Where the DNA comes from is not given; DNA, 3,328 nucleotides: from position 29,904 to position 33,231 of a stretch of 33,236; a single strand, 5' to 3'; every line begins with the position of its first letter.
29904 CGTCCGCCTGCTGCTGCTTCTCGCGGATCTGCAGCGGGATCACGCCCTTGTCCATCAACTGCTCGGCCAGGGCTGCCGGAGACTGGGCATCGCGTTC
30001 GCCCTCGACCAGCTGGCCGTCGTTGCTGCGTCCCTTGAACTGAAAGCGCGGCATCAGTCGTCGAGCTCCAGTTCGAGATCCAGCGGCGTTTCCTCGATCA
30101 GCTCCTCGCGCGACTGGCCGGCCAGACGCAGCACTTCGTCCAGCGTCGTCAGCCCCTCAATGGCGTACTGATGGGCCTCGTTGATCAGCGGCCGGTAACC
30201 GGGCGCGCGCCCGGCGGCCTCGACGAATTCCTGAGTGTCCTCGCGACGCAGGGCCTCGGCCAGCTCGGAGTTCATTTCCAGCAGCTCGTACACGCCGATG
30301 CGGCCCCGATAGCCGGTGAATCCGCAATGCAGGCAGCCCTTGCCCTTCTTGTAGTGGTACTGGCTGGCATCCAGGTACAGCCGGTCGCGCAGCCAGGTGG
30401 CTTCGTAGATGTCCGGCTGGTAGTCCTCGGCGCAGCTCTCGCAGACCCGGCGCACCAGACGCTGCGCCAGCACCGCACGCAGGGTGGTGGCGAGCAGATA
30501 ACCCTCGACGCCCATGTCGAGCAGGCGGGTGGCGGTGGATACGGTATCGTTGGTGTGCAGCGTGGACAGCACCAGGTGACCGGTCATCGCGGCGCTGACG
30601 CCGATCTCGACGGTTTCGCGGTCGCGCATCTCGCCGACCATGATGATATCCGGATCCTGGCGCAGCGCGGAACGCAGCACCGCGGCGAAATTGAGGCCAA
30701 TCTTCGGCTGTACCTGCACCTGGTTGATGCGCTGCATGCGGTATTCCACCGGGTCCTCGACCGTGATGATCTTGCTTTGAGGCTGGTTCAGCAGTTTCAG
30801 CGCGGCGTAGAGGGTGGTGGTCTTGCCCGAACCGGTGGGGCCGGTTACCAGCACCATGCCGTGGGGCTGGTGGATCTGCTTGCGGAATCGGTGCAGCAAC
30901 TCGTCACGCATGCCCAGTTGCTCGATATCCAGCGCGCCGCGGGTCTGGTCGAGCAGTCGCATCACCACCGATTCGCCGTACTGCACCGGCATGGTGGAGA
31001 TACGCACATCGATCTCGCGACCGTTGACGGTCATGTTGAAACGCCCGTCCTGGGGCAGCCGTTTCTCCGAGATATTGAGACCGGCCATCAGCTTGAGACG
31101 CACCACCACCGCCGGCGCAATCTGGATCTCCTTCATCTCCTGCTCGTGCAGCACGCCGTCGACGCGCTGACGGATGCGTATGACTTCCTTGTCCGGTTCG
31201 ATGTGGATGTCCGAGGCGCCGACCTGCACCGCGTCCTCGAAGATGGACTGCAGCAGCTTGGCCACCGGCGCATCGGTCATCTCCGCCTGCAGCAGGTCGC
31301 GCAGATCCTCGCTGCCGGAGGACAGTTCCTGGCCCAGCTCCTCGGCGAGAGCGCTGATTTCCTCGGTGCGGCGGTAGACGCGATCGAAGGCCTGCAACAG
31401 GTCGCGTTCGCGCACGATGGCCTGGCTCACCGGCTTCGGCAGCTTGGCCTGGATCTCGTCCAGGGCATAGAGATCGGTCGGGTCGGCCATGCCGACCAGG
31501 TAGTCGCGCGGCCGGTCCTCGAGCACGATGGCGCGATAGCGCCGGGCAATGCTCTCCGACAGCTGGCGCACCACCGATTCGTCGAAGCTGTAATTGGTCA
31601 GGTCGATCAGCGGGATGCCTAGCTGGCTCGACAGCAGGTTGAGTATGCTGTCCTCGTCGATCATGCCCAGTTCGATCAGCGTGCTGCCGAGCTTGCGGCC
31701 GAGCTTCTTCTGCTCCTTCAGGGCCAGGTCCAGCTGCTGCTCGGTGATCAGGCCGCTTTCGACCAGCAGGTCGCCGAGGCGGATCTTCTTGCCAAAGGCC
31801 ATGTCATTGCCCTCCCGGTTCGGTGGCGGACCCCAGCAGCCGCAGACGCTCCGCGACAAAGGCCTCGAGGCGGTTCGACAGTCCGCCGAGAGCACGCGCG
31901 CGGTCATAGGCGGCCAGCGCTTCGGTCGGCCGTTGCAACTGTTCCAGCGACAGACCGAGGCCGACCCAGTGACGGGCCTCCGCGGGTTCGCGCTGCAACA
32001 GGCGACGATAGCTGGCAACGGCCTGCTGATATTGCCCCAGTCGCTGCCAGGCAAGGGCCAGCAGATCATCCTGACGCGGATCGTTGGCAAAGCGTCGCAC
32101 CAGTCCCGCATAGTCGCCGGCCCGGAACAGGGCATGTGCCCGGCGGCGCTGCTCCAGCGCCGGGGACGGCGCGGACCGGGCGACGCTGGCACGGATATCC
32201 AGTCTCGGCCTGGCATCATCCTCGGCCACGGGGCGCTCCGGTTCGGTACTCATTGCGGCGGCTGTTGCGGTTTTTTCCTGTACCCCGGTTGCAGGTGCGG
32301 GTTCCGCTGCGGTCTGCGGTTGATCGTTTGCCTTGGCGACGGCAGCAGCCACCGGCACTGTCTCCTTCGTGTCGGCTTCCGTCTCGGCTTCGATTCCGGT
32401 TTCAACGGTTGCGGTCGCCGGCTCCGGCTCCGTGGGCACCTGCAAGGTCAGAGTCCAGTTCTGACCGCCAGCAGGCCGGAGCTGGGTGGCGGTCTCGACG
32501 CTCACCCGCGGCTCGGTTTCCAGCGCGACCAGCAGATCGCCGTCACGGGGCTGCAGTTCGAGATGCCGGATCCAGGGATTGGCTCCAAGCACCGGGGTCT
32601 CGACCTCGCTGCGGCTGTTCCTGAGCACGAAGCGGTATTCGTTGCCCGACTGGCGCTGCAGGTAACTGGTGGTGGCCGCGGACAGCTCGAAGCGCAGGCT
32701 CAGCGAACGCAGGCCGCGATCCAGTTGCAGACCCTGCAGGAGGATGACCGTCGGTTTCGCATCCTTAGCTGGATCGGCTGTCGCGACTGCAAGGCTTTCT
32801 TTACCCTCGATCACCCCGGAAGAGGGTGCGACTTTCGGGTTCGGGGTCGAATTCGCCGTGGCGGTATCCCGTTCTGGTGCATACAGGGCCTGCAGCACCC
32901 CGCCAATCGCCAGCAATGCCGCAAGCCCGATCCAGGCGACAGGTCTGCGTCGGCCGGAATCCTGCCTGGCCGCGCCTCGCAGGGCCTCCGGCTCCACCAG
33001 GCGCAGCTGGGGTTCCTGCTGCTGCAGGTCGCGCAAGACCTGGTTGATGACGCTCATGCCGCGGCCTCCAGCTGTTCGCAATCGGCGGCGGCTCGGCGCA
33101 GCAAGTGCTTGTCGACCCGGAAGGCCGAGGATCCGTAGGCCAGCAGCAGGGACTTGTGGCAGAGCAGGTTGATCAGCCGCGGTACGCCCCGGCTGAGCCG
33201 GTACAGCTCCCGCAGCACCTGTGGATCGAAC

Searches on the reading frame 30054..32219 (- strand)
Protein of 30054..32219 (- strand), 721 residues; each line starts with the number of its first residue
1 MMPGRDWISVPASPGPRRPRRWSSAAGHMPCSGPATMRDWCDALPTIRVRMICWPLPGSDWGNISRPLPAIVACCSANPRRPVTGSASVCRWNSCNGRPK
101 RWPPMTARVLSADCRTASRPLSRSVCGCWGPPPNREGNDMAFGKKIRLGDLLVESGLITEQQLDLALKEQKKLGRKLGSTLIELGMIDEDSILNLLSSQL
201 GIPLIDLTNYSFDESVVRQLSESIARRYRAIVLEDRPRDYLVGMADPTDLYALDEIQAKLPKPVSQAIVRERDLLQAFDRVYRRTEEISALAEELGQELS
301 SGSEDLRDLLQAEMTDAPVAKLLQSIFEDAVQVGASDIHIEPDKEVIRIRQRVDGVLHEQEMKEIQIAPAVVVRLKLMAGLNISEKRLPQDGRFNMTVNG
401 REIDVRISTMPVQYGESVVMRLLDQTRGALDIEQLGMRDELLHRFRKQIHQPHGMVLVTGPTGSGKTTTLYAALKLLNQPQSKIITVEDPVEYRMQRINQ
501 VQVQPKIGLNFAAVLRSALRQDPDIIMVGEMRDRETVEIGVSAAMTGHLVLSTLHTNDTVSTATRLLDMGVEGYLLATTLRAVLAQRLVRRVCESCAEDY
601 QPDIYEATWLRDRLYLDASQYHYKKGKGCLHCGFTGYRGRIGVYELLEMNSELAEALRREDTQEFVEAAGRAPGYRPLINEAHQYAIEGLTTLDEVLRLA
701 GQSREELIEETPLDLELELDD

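Call 5: search_protein_families(library=ncbifam, proteins=[window:30054-32219:-], max_evalue=0.01)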
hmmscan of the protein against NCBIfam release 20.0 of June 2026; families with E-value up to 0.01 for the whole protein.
window:30054-32219:- (721 aa): 26 families (the best 25 are shown)
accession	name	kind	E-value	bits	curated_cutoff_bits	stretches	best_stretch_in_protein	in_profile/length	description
TIGR02538.1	type_IV_pilB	equivalog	1.1e-169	565.8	675.65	1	148-699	2-561/564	type IV-A pilus assembly ATPase PilB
TIGR02533.1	type_II_gspE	equivalog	3.2e-168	560.4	630.25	1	218-699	2-485/486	type II secretion system ATPase GspE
NF007755.0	PRK10436.1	equivalog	4.7e-139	464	617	1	223-705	12-464/465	type II secretion system protein GspE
NF053534.1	T4PilAsmATPsTfpB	equivalog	1.8e-128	429.5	850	1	186-700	62-582/584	type IV pilus assembly ATPase TfpB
NF041000.1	ATPase_ComGA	equivalog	2.4e-76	256.3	300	1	325-590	2-266/267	competence type IV pilus ATPase ComGA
TIGR01420.1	pilT_fam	subfamily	1.7e-56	191.9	319.1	1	323-592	2-271/343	PilT/PilU family type 4a pilus ATPase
TIGR02525.1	plasmid_TraJ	equivalog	5.6e-30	104.5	368.3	1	417-569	119-272/372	plasmid transfer ATPase TraJ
TIGR02524.1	dot_icm_DotB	equivalog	2.9e-22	79.4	463.3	1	449-591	130-287/358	Dot/Icm type IV secretion system ATPase DotB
NF053729.1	c-di-GMP_motif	domain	1.3e-18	66.5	38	1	147-199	1-53/53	cyclic di-GMP-binding domain-containing protein, MshE-related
NF058587.1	archaellum_moto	equivalog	2.1e-18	66.4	550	1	455-566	277-393/527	archaellum flagellar ATPase motor FlaI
TIGR02788.1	VirB11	equivalog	2.2e-17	63.1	249.95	1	441-571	132-267/308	P-type DNA transfer ATPase VirB11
TIGR02782.1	TrbB_P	equivalog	1.2e-16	60.9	304.55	1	453-567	136-253/303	P-type conjugative transfer ATPase TrbB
TIGR03819.1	heli_sec_ATPase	hypoth_equivalog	2.7e-16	59.7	373.15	1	362-586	90-317/340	TadA family conjugal transfer-associated ATPase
NF010469.0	PRK13894.1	subfamily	6.7e-16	58.5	508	1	448-566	144-264/320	conjugal transfer ATPase TrbB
NF012033.0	PRK15489.1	equivalog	6.7e-15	54.3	537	1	143-285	488-630/703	glycosyl transferase family protein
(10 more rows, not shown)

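Call 6: search_protein_families(library=pfam, proteins=[window:30054-32219:-], max_evalue=0.01)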
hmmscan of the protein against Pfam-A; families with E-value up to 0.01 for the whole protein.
window:30054-32219:- (721 aa): 14 families
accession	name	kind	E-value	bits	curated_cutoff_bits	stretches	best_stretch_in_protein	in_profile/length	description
PF00437.27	T2SSE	-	1.3e-134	448.9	24.9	1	315-698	4-370/370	Type II/IV secretion system protein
PF05157.20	MshEN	-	1.9e-16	60.2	23.1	1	200-286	1-88/90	MshEN domain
PF13191.12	AAA_16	-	1.2e-06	29.6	32.6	1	439-488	10-58/167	AAA ATPase domain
PF25199.1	nSTAND_NTPase5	-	2e-06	28.1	34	1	434-504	21-93/145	Novel STAND NTPase 5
PF13401.12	AAA_22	-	3.6e-06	27.7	27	1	452-493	4-45/130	AAA domain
PF13555.12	AAA_29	-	0.0001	22.4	27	1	445-481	12-50/61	P-loop containing region of AAA domain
PF04851.21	ResIII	-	0.00095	19.5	22.5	1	440-493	10-65/164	Type III restriction enzyme, res subunit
PF20720.3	nSTAND3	-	0.0026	17.9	27.2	1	448-490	12-54/155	Novel STAND NTPase 3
PF13604.12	AAA_30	-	0.0036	17.5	27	0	447-484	12-49/191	AAA domain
PF13173.12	AAA_14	-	0.0063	17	27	0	455-497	4-47/129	AAA domain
PF13245.12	AAA_19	-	0.0064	17.1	25.1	0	452-483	10-43/134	AAA domain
PF02562.22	PhoH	-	0.0064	16.4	27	0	447-547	14-115/205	PhoH-like protein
PF00005.33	ABC_tran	-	0.0076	17.3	25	0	454-498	12-52/137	ABC transporter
PF13476.12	AAA_23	-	0.0077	17.3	27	0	452-472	18-38/201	AAA domain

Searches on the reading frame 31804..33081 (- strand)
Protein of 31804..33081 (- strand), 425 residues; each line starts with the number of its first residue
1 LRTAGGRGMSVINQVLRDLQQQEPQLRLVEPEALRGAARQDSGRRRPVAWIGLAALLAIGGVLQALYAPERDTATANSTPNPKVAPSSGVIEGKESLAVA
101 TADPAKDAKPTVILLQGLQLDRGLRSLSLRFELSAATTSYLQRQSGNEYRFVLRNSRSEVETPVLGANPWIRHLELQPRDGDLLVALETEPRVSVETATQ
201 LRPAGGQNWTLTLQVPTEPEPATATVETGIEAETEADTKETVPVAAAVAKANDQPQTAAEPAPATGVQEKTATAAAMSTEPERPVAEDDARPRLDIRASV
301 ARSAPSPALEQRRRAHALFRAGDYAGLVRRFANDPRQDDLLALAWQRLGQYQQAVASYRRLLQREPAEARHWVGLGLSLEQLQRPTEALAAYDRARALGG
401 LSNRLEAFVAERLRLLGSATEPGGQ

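Call 5: search_protein_families(library=ncbifam, proteins=[window:31804-33081:-], max_evalue=0.01)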
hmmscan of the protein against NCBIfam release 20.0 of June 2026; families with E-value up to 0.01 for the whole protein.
window:31804-33081:- (425 aa): 5 families
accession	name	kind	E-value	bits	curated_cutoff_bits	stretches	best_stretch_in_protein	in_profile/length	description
TIGR02552.1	LcrH_SycD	equivalog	1.8e-07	31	104.8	1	348-398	31-81/136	SycD/LcrH family type III secretion system chaperone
TIGR03939.1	PGA_TPR_OMP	equivalog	1.8e-05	23.1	366.65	1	340-403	91-154/800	poly-beta-1,6 N-acetyl-D-glucosamine export porin PgaA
NF040959.1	MamA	equivalog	0.00047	19.7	200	1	334-398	138-202/204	magnetosome protein MamA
NF052415.1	T3SS_chap_SctY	equivalog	0.0014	19.1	70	1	325-394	30-102/106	type III secretion apparatus assembly chaperone SctY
NF033920.0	C39_PA2778_fam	equivalog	0.0015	18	150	1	323-398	178-253/255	PA2778 family cysteine peptidase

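Call 6: search_protein_families(library=pfam, proteins=[window:31804-33081:-], max_evalue=0.01)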
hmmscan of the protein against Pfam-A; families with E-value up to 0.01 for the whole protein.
window:31804-33081:- (425 aa): 10 families
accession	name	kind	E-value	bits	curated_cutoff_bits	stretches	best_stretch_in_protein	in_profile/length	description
PF13432.12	TPR_16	-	2e-09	38.1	32.7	1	342-397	4-59/65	Tetratricopeptide repeat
PF00515.34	TPR_1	-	9.2e-09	35.2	27.8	0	370-395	2-27/34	Tetratricopeptide repeat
PF07719.23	TPR_2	-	1.1e-08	35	27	1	340-366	6-32/34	Tetratricopeptide repeat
PF13174.12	TPR_6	-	1.6e-05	25.6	26.3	0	341-366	6-31/33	Tetratricopeptide repeat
PF13181.12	TPR_8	-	0.00014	22.2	25.7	0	342-367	8-33/34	Tetratricopeptide repeat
PF13428.12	TPR_14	-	0.001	20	23.5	0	346-376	12-42/44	Tetratricopeptide repeat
PF13414.12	TPR_11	-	0.0021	18.2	26.8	0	348-382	7-41/42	TPR repeat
PF23914.1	TPR_CcmH_CycH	-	0.0025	18.1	42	0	359-402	40-83/158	Cytochrome c-type biogenesis protein H TPR domain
PF03704.23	BTAD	-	0.0034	18.2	22.1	0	297-398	14-125/146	Bacterial transcriptional activator domain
PF14559.12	TPR_19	-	0.0038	18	25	1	349-397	5-53/68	Tetratricopeptide repeat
